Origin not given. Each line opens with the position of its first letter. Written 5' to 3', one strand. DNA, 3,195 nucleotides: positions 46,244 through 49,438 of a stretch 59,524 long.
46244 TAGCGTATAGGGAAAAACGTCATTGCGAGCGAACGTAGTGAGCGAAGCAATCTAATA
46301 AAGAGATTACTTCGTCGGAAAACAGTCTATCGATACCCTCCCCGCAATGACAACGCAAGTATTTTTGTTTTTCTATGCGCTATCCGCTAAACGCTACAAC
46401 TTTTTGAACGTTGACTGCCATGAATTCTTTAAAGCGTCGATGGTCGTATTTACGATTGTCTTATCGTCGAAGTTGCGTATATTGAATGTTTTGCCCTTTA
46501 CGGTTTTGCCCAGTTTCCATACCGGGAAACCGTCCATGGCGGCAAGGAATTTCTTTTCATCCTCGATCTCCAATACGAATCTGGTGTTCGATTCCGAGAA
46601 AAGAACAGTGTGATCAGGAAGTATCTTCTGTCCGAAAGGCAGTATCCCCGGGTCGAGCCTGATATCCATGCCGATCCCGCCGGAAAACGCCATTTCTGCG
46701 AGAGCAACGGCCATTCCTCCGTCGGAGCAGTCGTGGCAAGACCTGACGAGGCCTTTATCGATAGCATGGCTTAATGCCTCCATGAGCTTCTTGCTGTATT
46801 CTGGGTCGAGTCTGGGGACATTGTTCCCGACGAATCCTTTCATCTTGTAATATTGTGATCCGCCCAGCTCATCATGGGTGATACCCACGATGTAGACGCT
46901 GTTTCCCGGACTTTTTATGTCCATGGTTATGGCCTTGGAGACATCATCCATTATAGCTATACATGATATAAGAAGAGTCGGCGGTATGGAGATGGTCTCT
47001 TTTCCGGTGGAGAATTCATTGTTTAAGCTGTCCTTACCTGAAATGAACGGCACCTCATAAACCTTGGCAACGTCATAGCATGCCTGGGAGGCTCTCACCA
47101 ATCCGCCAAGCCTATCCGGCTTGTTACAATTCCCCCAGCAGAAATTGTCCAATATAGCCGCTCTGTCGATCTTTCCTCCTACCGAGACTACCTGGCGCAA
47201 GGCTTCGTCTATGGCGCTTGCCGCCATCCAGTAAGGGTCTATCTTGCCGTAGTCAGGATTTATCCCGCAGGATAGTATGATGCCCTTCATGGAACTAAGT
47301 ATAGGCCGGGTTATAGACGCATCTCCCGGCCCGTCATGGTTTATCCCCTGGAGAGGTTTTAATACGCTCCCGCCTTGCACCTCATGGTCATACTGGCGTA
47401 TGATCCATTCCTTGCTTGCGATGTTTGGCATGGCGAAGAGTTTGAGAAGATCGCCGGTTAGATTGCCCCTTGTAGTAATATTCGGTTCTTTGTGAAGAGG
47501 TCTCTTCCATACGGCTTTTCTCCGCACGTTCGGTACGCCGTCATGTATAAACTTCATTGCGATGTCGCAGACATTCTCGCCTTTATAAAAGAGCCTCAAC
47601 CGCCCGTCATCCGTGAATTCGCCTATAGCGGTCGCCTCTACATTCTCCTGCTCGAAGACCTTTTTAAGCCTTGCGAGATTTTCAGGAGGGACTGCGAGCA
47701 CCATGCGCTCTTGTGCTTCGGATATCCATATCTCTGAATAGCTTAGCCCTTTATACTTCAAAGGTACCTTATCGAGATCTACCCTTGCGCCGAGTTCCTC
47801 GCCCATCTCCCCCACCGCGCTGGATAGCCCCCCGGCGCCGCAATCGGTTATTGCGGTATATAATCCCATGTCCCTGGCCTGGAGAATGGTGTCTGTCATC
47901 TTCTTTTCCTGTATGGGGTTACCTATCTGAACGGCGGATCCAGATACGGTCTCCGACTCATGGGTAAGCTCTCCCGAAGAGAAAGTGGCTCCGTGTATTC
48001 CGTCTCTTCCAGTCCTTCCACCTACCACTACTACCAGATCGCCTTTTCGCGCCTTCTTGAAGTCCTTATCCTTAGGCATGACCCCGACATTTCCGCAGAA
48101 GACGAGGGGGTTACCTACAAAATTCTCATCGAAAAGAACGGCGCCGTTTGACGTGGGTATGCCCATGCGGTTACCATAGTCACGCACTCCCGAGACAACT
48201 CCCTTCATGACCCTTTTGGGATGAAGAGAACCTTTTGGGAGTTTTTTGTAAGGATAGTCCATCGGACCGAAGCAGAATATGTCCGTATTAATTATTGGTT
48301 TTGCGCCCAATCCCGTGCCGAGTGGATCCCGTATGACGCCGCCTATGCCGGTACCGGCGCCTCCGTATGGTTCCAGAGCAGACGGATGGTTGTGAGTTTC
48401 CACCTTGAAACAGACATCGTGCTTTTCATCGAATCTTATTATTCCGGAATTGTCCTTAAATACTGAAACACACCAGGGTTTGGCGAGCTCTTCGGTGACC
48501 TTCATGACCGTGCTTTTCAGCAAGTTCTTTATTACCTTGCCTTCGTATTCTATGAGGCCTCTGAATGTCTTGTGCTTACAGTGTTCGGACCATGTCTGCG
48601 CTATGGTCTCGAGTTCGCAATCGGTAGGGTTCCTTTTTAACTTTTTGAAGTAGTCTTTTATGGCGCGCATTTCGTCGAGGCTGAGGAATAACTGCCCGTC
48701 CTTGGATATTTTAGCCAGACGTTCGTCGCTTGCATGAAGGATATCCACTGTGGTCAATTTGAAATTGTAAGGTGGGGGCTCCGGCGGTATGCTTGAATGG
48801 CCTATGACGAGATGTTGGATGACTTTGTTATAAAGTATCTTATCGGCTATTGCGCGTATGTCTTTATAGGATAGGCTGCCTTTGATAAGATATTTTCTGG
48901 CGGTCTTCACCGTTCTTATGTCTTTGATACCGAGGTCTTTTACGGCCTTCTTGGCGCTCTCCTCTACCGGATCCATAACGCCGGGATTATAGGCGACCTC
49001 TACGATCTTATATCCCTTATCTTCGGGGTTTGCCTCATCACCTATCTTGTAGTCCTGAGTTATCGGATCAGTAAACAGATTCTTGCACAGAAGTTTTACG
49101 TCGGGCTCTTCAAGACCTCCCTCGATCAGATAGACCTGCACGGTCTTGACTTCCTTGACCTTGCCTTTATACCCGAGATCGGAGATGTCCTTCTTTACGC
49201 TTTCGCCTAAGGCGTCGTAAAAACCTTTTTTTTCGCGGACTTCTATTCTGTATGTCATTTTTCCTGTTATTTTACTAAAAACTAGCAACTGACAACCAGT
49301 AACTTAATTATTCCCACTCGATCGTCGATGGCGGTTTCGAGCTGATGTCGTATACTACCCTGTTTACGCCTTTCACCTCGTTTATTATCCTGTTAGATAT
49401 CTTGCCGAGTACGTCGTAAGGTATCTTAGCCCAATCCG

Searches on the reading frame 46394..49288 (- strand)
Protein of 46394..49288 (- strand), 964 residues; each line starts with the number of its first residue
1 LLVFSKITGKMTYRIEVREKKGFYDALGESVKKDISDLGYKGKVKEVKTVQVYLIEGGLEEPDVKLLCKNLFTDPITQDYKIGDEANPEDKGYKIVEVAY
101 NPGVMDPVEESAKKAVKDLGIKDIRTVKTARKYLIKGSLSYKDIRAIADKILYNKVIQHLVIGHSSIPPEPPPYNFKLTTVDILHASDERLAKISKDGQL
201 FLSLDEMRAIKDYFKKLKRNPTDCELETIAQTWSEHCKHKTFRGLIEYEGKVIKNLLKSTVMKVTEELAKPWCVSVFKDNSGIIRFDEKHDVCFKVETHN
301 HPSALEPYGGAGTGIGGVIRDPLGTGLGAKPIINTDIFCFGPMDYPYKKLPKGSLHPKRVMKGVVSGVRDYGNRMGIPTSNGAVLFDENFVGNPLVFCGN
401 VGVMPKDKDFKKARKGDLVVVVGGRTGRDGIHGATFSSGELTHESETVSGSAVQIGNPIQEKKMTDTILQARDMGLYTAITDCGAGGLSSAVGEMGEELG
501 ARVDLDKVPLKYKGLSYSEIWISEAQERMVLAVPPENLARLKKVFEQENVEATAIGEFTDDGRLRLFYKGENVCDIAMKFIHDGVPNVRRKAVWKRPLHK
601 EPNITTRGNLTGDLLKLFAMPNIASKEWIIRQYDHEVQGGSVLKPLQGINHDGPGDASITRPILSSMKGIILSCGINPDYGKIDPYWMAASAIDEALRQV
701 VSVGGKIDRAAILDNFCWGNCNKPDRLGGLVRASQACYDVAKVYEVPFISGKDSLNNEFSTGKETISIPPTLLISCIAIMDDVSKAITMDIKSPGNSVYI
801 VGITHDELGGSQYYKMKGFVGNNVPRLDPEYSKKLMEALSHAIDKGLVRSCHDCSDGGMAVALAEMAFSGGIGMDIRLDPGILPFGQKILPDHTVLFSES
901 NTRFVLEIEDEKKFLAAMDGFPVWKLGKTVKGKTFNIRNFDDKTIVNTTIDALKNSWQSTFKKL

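Call 20: search_protein_families(library=pfam, proteins=[window:46394-49288:-], max_evalue=0.0001)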
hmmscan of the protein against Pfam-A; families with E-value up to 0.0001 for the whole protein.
window:46394-49288:- (964 aa): 4 families
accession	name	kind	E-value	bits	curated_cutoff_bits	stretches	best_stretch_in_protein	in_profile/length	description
PF02769.27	AIRS_C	-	7.4e-58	195.6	23.1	2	414-569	1-156/156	AIR synthase related protein, C-terminal domain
PF00586.29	AIRS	-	4.6e-23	82.2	24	1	279-404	2-112/112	AIR synthase related protein, N-terminal domain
PF18072.6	FGAR-AT_linker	-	1.1e-20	74.3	26.6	1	191-240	1-50/50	Formylglycinamide ribonucleotide amidotransferase linker domain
PF02700.19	PurS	-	4.7e-15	55.9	22.2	2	14-82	3-75/77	Phosphoribosylformylglycinamidine (FGAM) synthase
